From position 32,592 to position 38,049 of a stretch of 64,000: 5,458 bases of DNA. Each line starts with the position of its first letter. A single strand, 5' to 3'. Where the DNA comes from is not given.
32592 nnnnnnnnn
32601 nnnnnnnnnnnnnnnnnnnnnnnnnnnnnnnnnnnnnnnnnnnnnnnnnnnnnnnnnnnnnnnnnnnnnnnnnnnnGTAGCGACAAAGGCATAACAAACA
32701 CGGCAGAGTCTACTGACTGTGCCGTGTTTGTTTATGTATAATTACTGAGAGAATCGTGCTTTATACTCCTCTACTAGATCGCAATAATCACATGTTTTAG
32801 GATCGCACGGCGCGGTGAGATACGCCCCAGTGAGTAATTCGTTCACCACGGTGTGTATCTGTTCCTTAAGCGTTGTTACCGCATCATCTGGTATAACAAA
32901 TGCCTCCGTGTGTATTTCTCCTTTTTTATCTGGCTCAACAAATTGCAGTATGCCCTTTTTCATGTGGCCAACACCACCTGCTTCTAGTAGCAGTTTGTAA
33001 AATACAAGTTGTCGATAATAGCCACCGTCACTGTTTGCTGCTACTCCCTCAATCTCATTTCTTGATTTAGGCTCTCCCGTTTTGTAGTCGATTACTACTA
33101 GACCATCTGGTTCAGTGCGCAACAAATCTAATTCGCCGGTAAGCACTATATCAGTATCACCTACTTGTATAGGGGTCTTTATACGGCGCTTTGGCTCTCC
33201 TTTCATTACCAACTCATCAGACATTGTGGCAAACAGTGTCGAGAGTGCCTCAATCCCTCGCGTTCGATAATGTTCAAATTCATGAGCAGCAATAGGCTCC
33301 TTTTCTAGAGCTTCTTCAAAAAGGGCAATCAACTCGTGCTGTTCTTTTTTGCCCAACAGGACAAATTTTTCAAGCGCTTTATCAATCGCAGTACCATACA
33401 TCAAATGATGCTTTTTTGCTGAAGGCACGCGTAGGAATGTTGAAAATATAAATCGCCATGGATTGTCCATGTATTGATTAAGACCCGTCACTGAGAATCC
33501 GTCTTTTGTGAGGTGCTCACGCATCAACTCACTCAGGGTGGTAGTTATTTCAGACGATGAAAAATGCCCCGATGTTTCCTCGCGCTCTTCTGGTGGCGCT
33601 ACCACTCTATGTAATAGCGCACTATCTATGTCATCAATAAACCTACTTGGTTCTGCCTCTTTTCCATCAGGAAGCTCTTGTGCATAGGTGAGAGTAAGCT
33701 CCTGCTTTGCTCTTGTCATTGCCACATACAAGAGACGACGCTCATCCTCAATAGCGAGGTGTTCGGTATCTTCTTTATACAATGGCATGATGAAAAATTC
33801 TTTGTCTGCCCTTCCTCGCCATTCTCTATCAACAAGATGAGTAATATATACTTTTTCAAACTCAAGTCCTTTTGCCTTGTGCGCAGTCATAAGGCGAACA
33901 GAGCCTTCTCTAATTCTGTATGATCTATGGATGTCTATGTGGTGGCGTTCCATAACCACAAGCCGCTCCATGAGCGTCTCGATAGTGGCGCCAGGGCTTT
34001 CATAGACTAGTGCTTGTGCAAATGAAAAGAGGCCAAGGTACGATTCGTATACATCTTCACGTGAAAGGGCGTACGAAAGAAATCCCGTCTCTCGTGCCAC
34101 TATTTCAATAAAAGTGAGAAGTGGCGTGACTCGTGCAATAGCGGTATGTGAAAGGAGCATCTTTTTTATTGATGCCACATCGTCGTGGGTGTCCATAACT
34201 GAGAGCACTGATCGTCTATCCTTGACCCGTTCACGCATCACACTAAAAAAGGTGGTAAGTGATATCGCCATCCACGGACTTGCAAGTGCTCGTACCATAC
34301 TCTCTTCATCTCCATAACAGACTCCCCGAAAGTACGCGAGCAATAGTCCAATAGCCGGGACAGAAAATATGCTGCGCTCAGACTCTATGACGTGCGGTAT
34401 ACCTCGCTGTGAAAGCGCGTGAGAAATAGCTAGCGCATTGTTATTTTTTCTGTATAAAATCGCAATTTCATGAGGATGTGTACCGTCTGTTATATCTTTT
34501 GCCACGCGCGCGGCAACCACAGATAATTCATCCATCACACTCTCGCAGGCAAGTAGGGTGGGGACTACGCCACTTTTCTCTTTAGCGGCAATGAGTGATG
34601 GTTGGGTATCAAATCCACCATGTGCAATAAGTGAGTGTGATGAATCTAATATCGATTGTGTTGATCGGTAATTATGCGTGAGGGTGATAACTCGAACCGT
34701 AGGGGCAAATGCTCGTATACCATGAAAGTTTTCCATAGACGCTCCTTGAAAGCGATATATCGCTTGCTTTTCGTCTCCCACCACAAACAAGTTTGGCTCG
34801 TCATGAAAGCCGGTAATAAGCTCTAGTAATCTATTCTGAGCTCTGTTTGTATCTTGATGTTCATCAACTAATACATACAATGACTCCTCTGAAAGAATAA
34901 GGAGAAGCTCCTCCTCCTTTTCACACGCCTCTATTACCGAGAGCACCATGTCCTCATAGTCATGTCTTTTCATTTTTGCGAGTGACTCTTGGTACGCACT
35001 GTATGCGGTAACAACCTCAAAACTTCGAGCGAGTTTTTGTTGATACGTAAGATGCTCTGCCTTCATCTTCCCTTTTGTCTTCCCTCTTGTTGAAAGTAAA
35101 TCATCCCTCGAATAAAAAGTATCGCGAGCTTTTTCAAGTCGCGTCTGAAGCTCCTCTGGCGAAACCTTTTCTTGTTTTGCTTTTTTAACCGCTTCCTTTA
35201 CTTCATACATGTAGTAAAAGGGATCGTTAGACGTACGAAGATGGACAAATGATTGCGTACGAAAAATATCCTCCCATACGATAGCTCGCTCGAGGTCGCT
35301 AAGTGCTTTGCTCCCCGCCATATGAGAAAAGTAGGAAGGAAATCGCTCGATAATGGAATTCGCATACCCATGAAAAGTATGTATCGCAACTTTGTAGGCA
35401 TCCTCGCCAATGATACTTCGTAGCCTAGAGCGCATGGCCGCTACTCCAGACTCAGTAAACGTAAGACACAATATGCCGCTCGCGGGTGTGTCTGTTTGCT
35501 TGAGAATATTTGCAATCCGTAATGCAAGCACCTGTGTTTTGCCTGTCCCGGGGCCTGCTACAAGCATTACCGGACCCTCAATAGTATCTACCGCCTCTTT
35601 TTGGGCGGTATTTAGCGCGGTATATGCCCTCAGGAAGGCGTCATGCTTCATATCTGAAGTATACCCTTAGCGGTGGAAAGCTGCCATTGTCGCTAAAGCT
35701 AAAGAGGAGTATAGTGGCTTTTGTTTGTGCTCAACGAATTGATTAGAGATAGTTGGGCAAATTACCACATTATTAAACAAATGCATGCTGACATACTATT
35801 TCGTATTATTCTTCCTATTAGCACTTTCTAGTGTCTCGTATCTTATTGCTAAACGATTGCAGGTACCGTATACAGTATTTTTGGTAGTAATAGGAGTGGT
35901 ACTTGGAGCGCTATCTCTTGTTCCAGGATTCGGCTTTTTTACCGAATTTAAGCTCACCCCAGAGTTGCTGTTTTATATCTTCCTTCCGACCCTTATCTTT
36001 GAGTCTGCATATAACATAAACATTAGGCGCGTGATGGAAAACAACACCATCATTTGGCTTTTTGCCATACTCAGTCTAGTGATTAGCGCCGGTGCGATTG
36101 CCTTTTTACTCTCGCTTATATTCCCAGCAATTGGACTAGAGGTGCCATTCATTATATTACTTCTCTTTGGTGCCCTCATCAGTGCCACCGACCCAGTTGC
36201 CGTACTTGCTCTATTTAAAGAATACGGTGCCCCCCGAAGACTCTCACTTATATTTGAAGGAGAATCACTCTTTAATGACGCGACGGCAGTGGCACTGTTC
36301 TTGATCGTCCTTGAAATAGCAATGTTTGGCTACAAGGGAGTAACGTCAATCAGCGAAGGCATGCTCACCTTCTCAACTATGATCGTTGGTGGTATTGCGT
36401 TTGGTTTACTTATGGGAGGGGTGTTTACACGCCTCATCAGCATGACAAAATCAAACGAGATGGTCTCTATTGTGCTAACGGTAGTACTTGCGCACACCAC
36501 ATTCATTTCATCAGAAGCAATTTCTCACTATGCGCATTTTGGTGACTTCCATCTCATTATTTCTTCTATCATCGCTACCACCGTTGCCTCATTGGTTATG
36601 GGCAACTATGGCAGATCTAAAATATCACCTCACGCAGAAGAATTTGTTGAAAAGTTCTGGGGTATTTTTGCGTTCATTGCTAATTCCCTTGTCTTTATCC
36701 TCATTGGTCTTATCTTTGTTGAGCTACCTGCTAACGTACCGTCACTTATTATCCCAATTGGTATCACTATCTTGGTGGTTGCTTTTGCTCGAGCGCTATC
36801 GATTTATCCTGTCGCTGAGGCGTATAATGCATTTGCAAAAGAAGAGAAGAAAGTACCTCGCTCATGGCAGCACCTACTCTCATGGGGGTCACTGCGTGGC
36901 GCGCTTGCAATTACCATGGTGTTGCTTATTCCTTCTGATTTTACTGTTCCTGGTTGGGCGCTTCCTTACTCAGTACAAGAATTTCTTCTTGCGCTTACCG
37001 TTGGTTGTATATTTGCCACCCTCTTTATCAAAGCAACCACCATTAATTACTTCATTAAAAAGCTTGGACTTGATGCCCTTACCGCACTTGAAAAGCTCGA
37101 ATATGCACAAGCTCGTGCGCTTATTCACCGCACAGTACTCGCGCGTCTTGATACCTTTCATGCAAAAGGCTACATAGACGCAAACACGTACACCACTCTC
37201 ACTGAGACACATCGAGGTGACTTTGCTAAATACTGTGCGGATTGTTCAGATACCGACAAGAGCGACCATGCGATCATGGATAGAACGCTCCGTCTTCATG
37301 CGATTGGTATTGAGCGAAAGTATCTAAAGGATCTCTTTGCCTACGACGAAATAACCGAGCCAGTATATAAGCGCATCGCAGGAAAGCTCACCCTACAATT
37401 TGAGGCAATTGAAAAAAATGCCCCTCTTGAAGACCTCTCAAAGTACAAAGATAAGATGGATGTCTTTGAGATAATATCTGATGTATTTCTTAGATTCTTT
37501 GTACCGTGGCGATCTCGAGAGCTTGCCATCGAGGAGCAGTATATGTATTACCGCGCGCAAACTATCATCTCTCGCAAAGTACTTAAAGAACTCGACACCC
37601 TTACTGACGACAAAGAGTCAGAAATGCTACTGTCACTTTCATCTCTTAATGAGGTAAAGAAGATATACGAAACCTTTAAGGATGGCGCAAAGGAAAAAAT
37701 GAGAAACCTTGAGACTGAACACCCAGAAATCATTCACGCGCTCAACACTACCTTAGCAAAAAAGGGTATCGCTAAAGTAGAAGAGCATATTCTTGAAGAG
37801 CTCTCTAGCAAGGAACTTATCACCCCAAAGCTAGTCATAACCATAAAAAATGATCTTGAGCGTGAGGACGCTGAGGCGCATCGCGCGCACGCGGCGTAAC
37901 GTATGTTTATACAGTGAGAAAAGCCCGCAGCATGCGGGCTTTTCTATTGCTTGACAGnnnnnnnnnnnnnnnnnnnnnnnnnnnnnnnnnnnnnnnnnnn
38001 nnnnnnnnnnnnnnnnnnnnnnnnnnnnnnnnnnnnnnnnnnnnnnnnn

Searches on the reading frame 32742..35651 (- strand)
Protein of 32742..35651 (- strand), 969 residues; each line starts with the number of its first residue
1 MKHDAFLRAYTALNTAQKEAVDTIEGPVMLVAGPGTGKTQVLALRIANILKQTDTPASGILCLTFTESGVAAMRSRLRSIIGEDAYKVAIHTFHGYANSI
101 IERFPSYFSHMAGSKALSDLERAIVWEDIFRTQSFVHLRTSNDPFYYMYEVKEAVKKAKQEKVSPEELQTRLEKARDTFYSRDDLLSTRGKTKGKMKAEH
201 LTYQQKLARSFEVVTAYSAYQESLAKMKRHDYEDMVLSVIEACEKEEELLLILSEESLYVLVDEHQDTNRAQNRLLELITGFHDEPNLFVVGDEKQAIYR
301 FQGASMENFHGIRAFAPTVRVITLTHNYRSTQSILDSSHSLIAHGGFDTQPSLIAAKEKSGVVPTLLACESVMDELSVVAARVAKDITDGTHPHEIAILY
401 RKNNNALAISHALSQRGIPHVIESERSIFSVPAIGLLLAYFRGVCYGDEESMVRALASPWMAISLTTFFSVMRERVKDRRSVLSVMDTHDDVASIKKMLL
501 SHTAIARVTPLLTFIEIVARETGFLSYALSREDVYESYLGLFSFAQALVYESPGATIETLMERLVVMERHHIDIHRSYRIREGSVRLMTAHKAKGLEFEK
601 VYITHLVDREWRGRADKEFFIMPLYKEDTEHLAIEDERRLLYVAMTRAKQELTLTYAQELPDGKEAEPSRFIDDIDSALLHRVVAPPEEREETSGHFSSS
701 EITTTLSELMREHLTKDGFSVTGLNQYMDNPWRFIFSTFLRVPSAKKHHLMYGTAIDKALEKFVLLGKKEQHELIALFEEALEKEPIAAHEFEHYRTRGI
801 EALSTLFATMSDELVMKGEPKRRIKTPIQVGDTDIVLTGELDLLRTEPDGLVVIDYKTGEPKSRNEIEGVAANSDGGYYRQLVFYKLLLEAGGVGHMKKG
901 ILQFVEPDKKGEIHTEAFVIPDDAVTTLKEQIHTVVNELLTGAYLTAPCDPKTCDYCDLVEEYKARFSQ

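Call 41: search_protein_families(library=pfam, proteins=[window:32742-35651:-], max_evalue=0.0001)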
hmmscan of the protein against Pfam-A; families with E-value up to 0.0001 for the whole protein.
window:32742-35651:- (969 aa): 5 families
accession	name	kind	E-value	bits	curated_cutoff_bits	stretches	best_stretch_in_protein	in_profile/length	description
PF00580.27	UvrD-helicase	-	1.6e-56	192.4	23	1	13-310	1-264/271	UvrD/REP helicase N-terminal domain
PF13361.12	UvrD_C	-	1.5e-37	130.3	25.6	2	577-658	280-349/350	UvrD-like helicase C-terminal domain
PF12705.13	PDDEXK_1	-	2.4e-23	83.8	22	1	719-958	2-241/247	PD-(D/E)XK nuclease superfamily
PF13245.12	AAA_19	-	1.4e-16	61.3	25.1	1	17-301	1-133/134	AAA domain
PF13538.12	UvrD_C_2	-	6.5e-10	39.2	27.4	1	632-654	29-51/52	UvrD-like helicase C-terminal domain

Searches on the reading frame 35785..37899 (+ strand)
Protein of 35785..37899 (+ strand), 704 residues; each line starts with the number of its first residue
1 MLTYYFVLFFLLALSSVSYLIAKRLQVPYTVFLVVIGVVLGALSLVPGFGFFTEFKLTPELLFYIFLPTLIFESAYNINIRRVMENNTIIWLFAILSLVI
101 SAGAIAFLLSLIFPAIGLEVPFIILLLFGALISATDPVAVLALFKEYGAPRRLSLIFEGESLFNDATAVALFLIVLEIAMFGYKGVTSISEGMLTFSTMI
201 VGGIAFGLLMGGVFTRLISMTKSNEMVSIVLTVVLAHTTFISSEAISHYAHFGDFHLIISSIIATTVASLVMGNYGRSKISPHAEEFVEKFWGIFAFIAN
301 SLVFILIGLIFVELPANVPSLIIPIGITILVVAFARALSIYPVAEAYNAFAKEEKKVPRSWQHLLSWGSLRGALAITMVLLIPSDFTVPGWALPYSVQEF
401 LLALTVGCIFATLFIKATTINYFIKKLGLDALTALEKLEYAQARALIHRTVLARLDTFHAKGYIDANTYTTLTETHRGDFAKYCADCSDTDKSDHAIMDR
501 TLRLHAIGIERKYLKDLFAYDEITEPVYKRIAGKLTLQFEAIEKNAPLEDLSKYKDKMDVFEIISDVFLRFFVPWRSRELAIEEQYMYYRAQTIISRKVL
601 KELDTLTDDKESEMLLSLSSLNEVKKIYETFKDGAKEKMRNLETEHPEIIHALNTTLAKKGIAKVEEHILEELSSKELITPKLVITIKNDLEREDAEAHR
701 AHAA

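Call 41: search_protein_families(library=pfam, proteins=[window:35785-37899:+], max_evalue=0.0001)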
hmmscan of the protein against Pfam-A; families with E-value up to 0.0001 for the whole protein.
window:35785-37899:+ (704 aa): 1 family
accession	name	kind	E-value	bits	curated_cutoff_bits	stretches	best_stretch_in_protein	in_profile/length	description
PF00999.27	Na_H_Exchanger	-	7.9e-50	170.2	26.2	1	14-423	3-372/375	Sodium/hydrogen exchanger, transmembrane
